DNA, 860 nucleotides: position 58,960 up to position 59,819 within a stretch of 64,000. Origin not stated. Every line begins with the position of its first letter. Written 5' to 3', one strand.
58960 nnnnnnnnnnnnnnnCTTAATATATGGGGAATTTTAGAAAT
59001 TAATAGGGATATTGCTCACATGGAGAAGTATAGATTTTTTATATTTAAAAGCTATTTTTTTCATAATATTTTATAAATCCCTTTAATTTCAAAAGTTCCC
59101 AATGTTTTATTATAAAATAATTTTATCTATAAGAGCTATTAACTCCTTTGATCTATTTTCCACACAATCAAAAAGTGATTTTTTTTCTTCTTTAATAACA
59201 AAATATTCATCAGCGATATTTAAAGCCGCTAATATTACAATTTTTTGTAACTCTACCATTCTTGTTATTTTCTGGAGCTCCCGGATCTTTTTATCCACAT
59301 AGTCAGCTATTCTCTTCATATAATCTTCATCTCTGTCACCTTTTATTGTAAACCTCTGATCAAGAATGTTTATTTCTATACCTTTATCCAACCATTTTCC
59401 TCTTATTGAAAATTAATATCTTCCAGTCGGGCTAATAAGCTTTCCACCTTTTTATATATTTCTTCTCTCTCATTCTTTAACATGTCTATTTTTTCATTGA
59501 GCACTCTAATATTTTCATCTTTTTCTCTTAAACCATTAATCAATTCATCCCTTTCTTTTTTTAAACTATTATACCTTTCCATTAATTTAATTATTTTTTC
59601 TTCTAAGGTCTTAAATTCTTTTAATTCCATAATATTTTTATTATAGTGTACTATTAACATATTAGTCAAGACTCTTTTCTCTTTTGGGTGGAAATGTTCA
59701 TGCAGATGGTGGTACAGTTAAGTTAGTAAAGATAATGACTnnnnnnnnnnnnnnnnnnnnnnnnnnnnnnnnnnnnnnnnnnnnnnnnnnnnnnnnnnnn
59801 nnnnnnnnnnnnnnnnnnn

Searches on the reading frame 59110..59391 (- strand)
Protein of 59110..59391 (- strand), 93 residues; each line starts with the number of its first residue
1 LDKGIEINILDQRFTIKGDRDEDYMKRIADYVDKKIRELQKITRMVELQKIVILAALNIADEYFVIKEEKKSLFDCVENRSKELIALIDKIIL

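Call 18: search_protein_families(library=pfam, proteins=[window:59110-59391:-], max_evalue=0.001)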
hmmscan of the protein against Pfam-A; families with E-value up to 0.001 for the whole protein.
window:59110-59391:- (93 aa): 1 family
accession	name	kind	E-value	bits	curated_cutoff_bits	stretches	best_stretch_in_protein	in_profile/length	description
PF05164.18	ZapA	-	2.1e-20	73.3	23.8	1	5-85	1-85/88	Cell division protein ZapA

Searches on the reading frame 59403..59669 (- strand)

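Call 18: search_protein_families(library=pfam, proteins=[window:59403-59669:-], max_evalue=0.001)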
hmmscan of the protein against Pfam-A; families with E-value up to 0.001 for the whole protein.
window:59403-59669:- (88 aa): 2 families
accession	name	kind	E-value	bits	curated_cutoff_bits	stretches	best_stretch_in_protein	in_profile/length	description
PF06005.17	ZapB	-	3.3e-09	37.5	31.5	1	14-83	1-70/71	Cell division protein ZapB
PF06419.17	COG6_N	-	0.00018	22.1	27.4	1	12-78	28-94/114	Conserved oligomeric complex COG6, N-terminal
